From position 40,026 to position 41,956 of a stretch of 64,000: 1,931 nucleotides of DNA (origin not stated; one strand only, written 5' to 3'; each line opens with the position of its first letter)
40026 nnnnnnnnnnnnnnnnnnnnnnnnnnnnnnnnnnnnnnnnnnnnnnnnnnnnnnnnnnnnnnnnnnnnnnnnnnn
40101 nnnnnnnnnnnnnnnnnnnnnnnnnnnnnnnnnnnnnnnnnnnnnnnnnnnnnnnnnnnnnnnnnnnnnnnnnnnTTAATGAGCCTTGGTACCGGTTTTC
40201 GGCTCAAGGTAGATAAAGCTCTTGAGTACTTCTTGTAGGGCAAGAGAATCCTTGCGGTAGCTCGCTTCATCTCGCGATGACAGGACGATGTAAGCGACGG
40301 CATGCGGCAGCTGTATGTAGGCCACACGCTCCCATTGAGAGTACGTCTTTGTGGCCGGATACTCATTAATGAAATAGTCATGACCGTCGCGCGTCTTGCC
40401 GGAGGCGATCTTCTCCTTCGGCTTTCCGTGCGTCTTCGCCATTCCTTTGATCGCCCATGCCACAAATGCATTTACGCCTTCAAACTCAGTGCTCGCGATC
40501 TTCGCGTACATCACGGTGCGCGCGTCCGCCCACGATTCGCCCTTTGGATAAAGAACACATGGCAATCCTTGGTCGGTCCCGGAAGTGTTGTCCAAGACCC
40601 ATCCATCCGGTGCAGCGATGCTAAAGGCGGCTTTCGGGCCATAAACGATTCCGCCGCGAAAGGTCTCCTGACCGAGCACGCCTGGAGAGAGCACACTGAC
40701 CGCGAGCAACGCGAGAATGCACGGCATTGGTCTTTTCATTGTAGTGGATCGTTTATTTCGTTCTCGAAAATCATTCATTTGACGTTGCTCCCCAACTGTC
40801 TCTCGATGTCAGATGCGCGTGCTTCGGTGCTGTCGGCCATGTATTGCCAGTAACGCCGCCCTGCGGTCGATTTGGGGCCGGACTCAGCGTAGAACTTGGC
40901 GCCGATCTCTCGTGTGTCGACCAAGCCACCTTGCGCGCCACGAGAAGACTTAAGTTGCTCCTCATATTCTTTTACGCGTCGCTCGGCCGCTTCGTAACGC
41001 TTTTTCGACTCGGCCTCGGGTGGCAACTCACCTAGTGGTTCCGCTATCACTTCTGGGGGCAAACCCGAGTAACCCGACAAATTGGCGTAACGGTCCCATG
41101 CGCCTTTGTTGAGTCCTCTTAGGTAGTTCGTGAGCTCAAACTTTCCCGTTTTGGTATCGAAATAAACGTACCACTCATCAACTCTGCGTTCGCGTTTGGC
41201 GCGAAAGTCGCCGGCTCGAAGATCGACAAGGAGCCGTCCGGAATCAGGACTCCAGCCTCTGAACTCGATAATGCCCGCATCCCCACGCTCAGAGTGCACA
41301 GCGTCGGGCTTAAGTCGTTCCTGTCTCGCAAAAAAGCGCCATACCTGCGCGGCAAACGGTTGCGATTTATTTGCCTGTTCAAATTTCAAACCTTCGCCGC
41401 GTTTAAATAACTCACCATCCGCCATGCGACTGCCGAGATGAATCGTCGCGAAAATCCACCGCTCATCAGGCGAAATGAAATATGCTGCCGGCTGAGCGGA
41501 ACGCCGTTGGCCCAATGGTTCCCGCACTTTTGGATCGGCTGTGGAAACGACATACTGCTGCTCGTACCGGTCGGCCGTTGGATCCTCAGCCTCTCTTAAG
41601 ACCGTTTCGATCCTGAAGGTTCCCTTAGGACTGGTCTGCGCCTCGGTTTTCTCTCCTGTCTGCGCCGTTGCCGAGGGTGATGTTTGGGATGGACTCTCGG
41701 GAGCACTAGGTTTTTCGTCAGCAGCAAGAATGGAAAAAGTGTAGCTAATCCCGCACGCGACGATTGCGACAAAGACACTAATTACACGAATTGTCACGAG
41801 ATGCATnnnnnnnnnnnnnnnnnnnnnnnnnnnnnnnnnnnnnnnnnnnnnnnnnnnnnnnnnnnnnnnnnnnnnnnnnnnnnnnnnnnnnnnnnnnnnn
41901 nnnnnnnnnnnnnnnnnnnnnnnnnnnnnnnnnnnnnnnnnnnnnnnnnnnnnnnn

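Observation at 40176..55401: A 15-kb single-strand island of shuffled, exported paralogues with no enzyme, toxin or mobility gene, wedged between thrS and a DUF1844/M16-peptidase operon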

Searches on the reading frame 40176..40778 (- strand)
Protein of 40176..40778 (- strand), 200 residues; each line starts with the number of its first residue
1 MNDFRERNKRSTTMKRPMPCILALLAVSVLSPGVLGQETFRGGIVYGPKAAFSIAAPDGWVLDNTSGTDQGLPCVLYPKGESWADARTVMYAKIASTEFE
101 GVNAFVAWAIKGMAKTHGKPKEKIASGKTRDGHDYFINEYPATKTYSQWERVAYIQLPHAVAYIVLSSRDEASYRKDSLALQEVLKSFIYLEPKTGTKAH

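Call 4: search_protein_families(library=pfam, max_evalue=0.1, proteins=[window:40176-40778:-])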
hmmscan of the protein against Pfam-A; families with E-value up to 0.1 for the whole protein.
window:40176-40778:- (200 aa): 1 family
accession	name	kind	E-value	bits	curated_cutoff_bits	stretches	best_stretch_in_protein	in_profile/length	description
PF01789.22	PsbP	-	0.0065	17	23.5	1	52-188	13-153/155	PsbP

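Call 8: search_protein_families(library=ncbifam, max_evalue=0.1, proteins=[window:40176-40778:-])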
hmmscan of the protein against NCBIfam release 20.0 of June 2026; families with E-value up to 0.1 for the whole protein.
window:40176-40778:- (200 aa): 0 families

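Call 40: search_protein_families(library=padloc, max_evalue=0.01, proteins=[window:40176-40778:-])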
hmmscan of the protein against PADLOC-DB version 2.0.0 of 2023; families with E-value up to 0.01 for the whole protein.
window:40176-40778:- (200 aa): 0 families

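Call 72: search_solved_structures(query=window:40176-40739:-, max_evalue=10)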
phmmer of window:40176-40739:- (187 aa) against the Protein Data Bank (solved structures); distinct sequences matched with E-value up to 10: 4.
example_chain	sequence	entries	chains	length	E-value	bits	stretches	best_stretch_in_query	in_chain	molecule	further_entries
8qh2_A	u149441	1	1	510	0.087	15.3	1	75-143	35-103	UDP-N-acetylhexosamine pyrophosphorylase,UDP-N-acetylhexosamine pyrophosphorylase-like pro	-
6l4u_4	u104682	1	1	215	0.78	12.3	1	94-135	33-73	Fucoxanthin chlorophyll a/c-binding protein Lhcr9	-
6ly5_F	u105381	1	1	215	0.97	11.9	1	94-135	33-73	FCPI-8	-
6lth_Q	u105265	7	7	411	1.4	11.4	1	119-170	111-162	SWI/SNF-related matrix-associated actin-dependent regulator of chromatin subfamily E membe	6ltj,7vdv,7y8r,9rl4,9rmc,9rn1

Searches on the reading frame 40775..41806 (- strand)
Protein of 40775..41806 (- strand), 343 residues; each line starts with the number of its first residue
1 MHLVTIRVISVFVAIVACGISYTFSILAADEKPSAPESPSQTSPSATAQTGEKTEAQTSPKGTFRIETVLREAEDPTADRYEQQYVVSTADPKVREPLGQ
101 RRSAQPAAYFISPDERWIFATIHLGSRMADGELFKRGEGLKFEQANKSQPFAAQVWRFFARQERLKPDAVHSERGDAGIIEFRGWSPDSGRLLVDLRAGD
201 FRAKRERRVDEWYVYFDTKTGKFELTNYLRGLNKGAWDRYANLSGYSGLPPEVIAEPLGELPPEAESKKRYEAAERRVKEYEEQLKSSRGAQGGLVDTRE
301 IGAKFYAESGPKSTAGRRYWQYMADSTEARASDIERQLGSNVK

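Call 4: search_protein_families(library=pfam, max_evalue=0.1, proteins=[window:40775-41806:-])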
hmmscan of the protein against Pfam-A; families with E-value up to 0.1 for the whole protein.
window:40775-41806:- (343 aa): 0 families

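Call 8: search_protein_families(library=ncbifam, max_evalue=0.1, proteins=[window:40775-41806:-])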
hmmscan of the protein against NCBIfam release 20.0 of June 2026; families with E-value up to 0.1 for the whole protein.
window:40775-41806:- (343 aa): 0 families

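Call 30: find_homologous_proteins(query=A4, max_evalue=0.001)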
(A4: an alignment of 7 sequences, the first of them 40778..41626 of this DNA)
Query A4 (7 sequences) (283 aa, profile of the alignment): 132 proteins with E <= 0.001 among 8000 candidates; the best 120 are listed.
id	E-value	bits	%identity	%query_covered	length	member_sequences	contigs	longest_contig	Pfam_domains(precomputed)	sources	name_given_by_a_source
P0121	7.7e-127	441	51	94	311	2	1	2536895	-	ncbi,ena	-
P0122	7.9e-120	418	100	100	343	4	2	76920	-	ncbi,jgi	jgi:hypothetical protein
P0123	7.4e-107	376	58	98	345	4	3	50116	PF07007.18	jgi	jgi:hypothetical protein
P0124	7.9e-107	375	57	95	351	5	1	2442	PF07007.18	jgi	jgi:uncharacterized protein YecT (DUF1311 family)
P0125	2.2e-105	371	86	98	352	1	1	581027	-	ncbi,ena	-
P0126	1.4e-104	368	54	98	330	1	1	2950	PF07007.18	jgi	jgi:uncharacterized protein YecT (DUF1311 family)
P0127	1.5e-104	368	54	98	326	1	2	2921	PF07007.18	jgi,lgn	jgi:uncharacterized protein YecT (DUF1311 family)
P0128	3.2e-104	367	58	98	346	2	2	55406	PF07007.18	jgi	jgi:hypothetical protein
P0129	2.6e-103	364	56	98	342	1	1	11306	-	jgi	jgi:hypothetical protein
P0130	1.9e-101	358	50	98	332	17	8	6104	PF07007.18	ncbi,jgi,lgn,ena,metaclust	metaclust:\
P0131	4.4e-101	357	68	100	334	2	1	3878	-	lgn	-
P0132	6.8e-101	356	51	97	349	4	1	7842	PF07007.18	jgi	jgi:uncharacterized protein YecT (DUF1311 family)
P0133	1.1e-100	355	56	98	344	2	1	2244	-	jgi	jgi:hypothetical protein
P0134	3.1e-99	350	51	97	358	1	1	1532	PF07007.18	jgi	jgi:uncharacterized protein YecT (DUF1311 family)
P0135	9.0e-99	349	49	97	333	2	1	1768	PF07007.18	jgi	-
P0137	3.5e-98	347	53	97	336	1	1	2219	PF07007.18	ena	-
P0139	1.4e-97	345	52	100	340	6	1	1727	PF07007.18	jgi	jgi:uncharacterized protein YecT (DUF1311 family)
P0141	3.4e-97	344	48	97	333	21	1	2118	PF07007.18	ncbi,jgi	-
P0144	4.6e-96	340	33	81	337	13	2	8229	PF07007.18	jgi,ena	jgi:uncharacterized protein YecT (DUF1311 family)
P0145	7.3e-96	339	51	97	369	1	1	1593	PF07007.18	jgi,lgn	-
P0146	1.1e-95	339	50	97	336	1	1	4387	PF07007.18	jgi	jgi:uncharacterized protein YecT (DUF1311 family)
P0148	1.9e-95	338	48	98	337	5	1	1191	PF07007.18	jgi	jgi:uncharacterized protein YecT (DUF1311 family)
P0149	2.1e-95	338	31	81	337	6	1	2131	PF07007.18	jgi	-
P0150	2.7e-95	338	35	81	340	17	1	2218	PF07007.18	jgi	jgi:uncharacterized protein YecT (DUF1311 family)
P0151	3.4e-94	334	52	99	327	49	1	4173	PF07007.18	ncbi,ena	-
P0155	1.5e-92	328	45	97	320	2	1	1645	PF07007.18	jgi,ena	-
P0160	2.2e-91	325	32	81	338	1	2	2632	PF07007.18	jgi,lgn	jgi:uncharacterized protein YecT (DUF1311 family)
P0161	3.3e-91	324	32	81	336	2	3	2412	PF07007.18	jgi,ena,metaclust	metaclust:\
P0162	9.3e-90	319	53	98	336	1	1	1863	PF07007.18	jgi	jgi:hypothetical protein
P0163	2.7e-89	318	49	96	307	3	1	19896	PF07007.18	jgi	jgi:uncharacterized protein YecT (DUF1311 family)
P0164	1.1e-88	316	52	98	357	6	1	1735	PF07007.18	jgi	-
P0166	1.1e-87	313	30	89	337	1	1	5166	PF07007.18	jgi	jgi:uncharacterized protein YecT (DUF1311 family)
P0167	1.2e-87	312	31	89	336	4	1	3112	PF07007.18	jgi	jgi:Lysozyme inhibitor LprI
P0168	1.3e-86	309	29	95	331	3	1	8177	PF07007.18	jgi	jgi:Lysozyme inhibitor LprI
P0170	5.6e-86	307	29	93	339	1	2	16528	PF07007.18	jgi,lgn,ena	jgi:hypothetical protein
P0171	6.8e-86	307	30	85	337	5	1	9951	PF07007.18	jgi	jgi:Lysozyme inhibitor LprI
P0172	2.1e-85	305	31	89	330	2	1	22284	PF07007.18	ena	-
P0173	3.0e-85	305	31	89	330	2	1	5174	PF07007.18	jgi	jgi:uncharacterized protein YecT (DUF1311 family)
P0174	4.8e-84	301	30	89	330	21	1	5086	PF07007.18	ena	-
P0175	1.0e-83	299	31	90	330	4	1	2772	PF07007.18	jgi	jgi:Lysozyme inhibitor LprI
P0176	4.2e-83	297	29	94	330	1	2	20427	PF07007.18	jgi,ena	-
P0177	4.9e-83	297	31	89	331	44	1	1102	PF07007.18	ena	-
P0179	1.2e-82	296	29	92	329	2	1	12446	PF07007.18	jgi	jgi:uncharacterized protein YecT (DUF1311 family)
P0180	2.0e-82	295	30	89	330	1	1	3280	PF07007.18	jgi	jgi:hypothetical protein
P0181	2.4e-82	295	31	89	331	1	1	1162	PF07007.18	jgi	jgi:uncharacterized protein YecT (DUF1311 family)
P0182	4.5e-82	294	32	94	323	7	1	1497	PF07007.18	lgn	-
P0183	2.5e-81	292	30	89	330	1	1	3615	PF07007.18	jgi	jgi:uncharacterized protein YecT (DUF1311 family)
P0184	5.9e-81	290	33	81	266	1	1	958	PF07007.18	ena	-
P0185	6.8e-81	290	31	89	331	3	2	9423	PF07007.18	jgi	jgi:uncharacterized protein YecT (DUF1311 family)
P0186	7.5e-81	290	30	91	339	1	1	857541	PF07007.18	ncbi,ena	-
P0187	2.4e-80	288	49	86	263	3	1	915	PF07007.18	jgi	jgi:uncharacterized protein YecT (DUF1311 family)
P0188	1.5e-79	286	32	91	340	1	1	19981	PF07007.18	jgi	jgi:uncharacterized protein YecT (DUF1311 family)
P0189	3.6e-79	284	27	89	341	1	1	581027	PF07007.18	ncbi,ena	-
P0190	1.8e-78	282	31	92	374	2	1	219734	PF07007.18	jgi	jgi:uncharacterized protein YecT (DUF1311 family)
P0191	1.9e-78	282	29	91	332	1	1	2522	PF07007.18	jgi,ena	-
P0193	9.5e-78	280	28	89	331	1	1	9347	PF07007.18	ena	-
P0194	3.1e-75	272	30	89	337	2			PF07007.18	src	-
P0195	6.5e-75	271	29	92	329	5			PF07007.18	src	-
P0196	3.4e-74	268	30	89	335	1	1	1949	PF07007.18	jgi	jgi:Lysozyme inhibitor LprI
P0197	1.0e-73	267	32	92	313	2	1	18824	PF07007.18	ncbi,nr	ncbi:MAG TPA: lysozyme inhibitor LprI family protein [Candidatus Udaeobacter sp.]|nr:lysozyme inhibi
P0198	1.8e-73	266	31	91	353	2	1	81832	PF07007.18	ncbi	-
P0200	4.6e-71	258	31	95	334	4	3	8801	PF07007.18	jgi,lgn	jgi:uncharacterized protein YecT (DUF1311 family)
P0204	2.9e-65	239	29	75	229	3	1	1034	PF07007.18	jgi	jgi:uncharacterized protein YecT (DUF1311 family)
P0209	5.1e-60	222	36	99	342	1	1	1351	PF07007.18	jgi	-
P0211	6.3e-60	221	30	64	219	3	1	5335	PF07007.18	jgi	jgi:uncharacterized protein YecT (DUF1311 family)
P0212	9.4e-60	221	27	72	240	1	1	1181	PF07007.18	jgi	jgi:hypothetical protein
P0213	1.5e-59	220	29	96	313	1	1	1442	PF07007.18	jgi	jgi:uncharacterized protein YecT (DUF1311 family)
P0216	1.6e-57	213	34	98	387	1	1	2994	PF07007.18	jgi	jgi:uncharacterized protein YecT (DUF1311 family)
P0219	1.4e-56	210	57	57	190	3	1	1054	PF07007.18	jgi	jgi:lysozyme inhibitor LprI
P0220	6.2e-56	208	29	81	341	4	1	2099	PF07007.18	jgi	jgi:uncharacterized protein YecT (DUF1311 family)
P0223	2.8e-55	206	31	83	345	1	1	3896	PF07007.18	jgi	jgi:uncharacterized protein YecT (DUF1311 family)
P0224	1.6e-54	204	35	98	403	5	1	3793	PF07007.18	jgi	jgi:uncharacterized protein YecT (DUF1311 family)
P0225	3.9e-54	202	28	72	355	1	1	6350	PF07007.18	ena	-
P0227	2.3e-53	200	29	81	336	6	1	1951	PF07007.18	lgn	-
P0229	4.3e-51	192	30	81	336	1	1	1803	PF07007.18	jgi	jgi:uncharacterized protein YecT (DUF1311 family)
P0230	4.8e-51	192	30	91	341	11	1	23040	PF07007.18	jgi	jgi:uncharacterized protein YecT (DUF1311 family)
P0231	2.8e-50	190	31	64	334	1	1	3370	PF07007.18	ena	-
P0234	1.3e-49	187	30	85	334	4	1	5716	PF07007.18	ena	-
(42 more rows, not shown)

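Call 40: search_protein_families(library=padloc, max_evalue=0.01, proteins=[window:40775-41806:-])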
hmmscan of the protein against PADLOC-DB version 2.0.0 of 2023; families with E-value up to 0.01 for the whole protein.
window:40775-41806:- (343 aa): 0 families

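Call 47: find_encoding_contigs(protein=P0125, flank=10000, max_places=2)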
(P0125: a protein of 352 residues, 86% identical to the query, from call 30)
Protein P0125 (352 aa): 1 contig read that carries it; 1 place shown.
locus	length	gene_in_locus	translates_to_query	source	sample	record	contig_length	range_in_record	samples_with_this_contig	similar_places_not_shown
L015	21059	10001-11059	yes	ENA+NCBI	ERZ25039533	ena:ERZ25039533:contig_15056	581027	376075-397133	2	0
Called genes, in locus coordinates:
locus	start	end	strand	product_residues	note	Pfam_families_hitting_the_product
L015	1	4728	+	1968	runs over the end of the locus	PF11974:bMG3, PF01835:MG2, PF17972:bMG5, PF17962:bMG6, PF07703:A2M_BRD, PF00207:A2M (weak), PF17973:bMG10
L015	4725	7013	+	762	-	PF00912:Transgly, PF00905:Transpeptidase, PF06832:BiPBP_C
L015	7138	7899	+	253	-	-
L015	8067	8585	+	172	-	-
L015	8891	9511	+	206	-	-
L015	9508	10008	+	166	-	-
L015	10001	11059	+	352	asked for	-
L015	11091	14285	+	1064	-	PF00515:TPR_1, PF13414:TPR_11, PF13414:TPR_11, PF00515:TPR_1, PF13414:TPR_11, PF13432:TPR_16, PF13414:TPR_11, PF13414:TPR_11, +33 more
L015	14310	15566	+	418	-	-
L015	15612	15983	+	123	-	PF07007:LprI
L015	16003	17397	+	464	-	PF01436:NHL (faint)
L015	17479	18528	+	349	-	PF07007:LprI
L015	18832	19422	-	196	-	-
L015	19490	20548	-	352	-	-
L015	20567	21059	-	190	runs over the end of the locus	-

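Call 48: find_encoding_contigs(protein=P0121, flank=10000, max_places=2)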
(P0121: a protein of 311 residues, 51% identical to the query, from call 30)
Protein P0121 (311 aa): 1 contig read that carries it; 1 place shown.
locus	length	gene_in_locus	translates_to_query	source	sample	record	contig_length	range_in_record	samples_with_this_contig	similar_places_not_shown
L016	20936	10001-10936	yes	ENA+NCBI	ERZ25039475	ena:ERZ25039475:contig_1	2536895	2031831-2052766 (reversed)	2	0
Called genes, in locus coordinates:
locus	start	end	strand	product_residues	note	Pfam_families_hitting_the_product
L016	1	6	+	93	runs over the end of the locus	-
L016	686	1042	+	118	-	-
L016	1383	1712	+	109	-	-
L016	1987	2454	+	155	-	-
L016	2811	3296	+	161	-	PF09900:DUF2127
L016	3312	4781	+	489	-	PF07992:Pyr_redox_2 (weak), PF00070:Pyr_redox (faint), PF00890:FAD_binding_2 (weak), PF01266:DAO, PF01593:Amino_oxidase, PF03486:HI0933_like (faint), PF13450:NAD_binding_8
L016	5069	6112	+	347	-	PF01739:CheR (faint), PF08241:Methyltransf_11, PF08242:Methyltransf_12, PF13489:Methyltransf_23, PF13649:Methyltransf_25, PF13847:Methyltransf_31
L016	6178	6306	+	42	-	-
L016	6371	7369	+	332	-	-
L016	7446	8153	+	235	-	-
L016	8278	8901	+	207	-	-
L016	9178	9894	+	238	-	-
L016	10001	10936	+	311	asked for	-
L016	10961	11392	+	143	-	-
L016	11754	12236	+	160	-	PF00903:Glyoxalase, PF22677:Ble-like_N (weak), PF18029:Glyoxalase_6 (weak)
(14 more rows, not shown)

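Call 65: find_encoding_contigs(protein=P0186, flank=10000, max_places=1)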
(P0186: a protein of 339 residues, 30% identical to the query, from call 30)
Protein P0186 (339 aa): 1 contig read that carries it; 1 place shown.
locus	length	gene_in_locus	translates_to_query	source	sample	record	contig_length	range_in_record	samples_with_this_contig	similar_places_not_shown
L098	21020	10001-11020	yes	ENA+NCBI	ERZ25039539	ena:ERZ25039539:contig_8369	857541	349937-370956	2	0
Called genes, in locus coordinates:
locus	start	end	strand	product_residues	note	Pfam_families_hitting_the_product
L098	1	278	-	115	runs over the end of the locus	-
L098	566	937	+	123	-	-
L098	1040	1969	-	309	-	PF04389:Peptidase_M28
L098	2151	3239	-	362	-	PF12679:ABC2_membrane_2, PF12698:ABC2_membrane_3, PF01061:ABC2_membrane, PF12730:ABC2_membrane_4 (weak)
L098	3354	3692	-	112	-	PF01541:GIY-YIG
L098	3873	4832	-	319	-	PF00005:ABC_tran, PF13304:AAA_21 (weak)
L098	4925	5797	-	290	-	PF25917:BSH_RND (faint), PF25973:BSH_CzcB (faint), PF25954:Beta-barrel_RND_2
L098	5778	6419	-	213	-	PF00440:TetR_N, PF21597:TetR_C_43 (faint)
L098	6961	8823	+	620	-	PF00270:DEAD, PF00271:Helicase_C, PF16124:RecQ_Zn_bind, PF09382:RQC, PF00570:HRDC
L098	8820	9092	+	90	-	-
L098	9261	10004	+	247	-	-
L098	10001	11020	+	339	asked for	PF07007:LprI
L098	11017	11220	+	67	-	-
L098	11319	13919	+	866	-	PF17164:DUF5122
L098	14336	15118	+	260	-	-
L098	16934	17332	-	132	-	PF07007:LprI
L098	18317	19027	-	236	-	PF07007:LprI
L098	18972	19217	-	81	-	PF07007:LprI (weak)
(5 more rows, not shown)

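Call 66: find_encoding_contigs(protein=P0190, flank=10000, max_places=1)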
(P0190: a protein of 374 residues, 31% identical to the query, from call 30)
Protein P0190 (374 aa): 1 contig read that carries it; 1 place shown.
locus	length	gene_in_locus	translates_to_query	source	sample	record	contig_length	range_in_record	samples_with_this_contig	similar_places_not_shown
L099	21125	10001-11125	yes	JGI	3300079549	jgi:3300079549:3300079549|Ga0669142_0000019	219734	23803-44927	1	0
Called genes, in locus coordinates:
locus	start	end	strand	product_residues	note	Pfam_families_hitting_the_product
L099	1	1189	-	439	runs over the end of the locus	PF22778:VCPO_2nd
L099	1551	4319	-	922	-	PF00069:Pkinase, PF07714:PK_Tyr_Ser-Thr, PF00515:TPR_1 (faint), PF14531:Kinase-like (weak), PF13414:TPR_11 (faint), PF13431:TPR_17 (faint), PF13424:TPR_12 (faint), PF07719:TPR_2 (faint), +1 more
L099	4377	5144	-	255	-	-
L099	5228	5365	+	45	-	-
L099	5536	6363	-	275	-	-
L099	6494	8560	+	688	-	PF07973:tRNA_SAD, PF00587:tRNA-synt_2b, PF03129:HGTP_anticodon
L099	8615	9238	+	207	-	-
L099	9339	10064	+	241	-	-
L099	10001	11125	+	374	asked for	PF07007:LprI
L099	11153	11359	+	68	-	-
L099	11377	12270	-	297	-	PF07007:LprI (weak)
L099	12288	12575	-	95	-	-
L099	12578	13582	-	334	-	PF07007:LprI (weak)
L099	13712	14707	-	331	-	PF07007:LprI (weak)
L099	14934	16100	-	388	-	-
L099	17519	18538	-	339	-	PF07007:LprI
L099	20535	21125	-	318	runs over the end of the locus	PF07007:LprI (weak)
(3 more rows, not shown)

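Call 77: predict_structure(alignment_id=A7)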
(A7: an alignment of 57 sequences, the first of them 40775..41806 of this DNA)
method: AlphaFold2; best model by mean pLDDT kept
length: 343 residues; sequences in the alignment: 57
mean_pLDDT: 84.0   pTM: 0.78
mean pLDDT of the five models: 84.0, 83.2, 82.4, 82.0, 81.2
residues with pLDDT >= 90: 199; 70-90: 71; 50-70: 45; < 50: 28
segments of 3 or more residues with pLDDT < 50: 22-47
pLDDT, mean of each block of 10 residues (from residue 1): 62 64 42 43 48 86 96 89 96 96 90 98 86 96 92 94 87 69 96 92 72 97 97 90 61 93 98 97 86 74 96 97 95 89 61
secondary structure, 60 per line:
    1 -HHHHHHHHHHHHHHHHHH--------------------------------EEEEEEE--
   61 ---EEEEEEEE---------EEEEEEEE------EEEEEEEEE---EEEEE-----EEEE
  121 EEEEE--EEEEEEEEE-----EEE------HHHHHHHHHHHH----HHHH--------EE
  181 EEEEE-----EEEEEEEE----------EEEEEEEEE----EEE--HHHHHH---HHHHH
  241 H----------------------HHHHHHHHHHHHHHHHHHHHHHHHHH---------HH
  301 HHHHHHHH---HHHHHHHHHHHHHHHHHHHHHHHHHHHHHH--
elements in order: H2-19 E52-58 E64-71 E81-88 E95-103 E107-111 E117-125 E128-136 E142-144 H151-162 H167-170 E179-185 E191-198 E209-217 E222-224 H227-232 H236-241 H264-289 H299-308 H312-341

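Call 79: fold_search(model_id=the predicted structure, library=pdb)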
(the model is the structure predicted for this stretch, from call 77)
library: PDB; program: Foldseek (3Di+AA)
matches with E <= 10: 944; with E <= 0.001: 15
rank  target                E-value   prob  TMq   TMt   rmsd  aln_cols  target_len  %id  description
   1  8wt1_D                1.8e-04  1.00  0.30  0.17   5.8       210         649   13  Crystal structure of S9 carboxypeptidase from Geobacillus sterothermophilus (released 2024-03-13)
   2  8wt1_H                2.0e-04  1.00  0.30  0.17   5.7       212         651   12  Crystal structure of S9 carboxypeptidase from Geobacillus sterothermophilus (released 2024-03-13)
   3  2bbk_H                2.1e-04  0.99  0.20  0.20   8.5       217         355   10  CRYSTAL STRUCTURE OF THE QUINOPROTEIN METHYLAMINE DEHYDROGENASE FROM PARACOCCUS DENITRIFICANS AT 1.75 ANGSTROMS (released 1994-01-31)
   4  8wt1_C                2.4e-04  1.00  0.30  0.17   5.8       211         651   13  Crystal structure of S9 carboxypeptidase from Geobacillus sterothermophilus (released 2024-03-13)
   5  8wt1_G                2.7e-04  1.00  0.30  0.17   5.4       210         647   13  Crystal structure of S9 carboxypeptidase from Geobacillus sterothermophilus (released 2024-03-13)
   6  8wt1_F                3.2e-04  1.00  0.30  0.17   5.5       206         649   13  Crystal structure of S9 carboxypeptidase from Geobacillus sterothermophilus (released 2024-03-13)
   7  1mg2_A                3.4e-04  0.99  0.20  0.19   8.2       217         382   11  MUTATION OF ALPHA PHE55 OF METHYLAMINE DEHYDROGENASE ALTERS THE REORGANIZATION ENERGY AND ELECTRONIC COUPLING FOR ITS  (released 2002-12-11)
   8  8wt1_A                4.0e-04  1.00  0.30  0.17   5.9       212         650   14  Crystal structure of S9 carboxypeptidase from Geobacillus sterothermophilus (released 2024-03-13)
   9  2j55_J                5.0e-04  0.99  0.21  0.19   8.8       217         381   10  X-ray reduced Paraccocus denitrificans methylamine dehydrogenase O- quinone in complex with amicyanin. (released 2007-01-23)
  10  2gc4_A                5.3e-04  0.97  0.20  0.18   8.6       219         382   11  Structural comparison of the oxidized ternary electron transfer complex of methylamine dehydrogenase, amicyanin and cy (released 2006-11-28)
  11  4fav_F                5.5e-04  0.98  0.20  0.19   8.4       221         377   11  Crystal Structure of WT MauG in Complex with Pre-Methylamine Dehydrogenase Aged 50 Days (released 2013-03-06)
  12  7zb1_C                6.5e-04  1.00  0.29  0.15   5.6       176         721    8  S580A with 18mer (released 2022-07-06)
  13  7zb2_GGG              6.9e-04  1.00  0.29  0.15   5.4       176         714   10  apo macrocyclase OphP (released 2022-07-06)
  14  2mta_H                8.1e-04  0.98  0.21  0.20   9.5       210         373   12  CRYSTAL STRUCTURE OF A TERNARY ELECTRON TRANSFER COMPLEX BETWEEN METHYLAMINE DEHYDROGENASE, AMICYANIN AND A C-TYPE CYT (released 1994-01-31)
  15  2bkl_A                9.6e-04  1.00  0.29  0.16   5.1       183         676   15  Structural and Mechanistic Analysis of Two Prolyl Endopeptidases: Role of Inter-Domain Dynamics in Catalysis and Speci (released 2005-03-09)
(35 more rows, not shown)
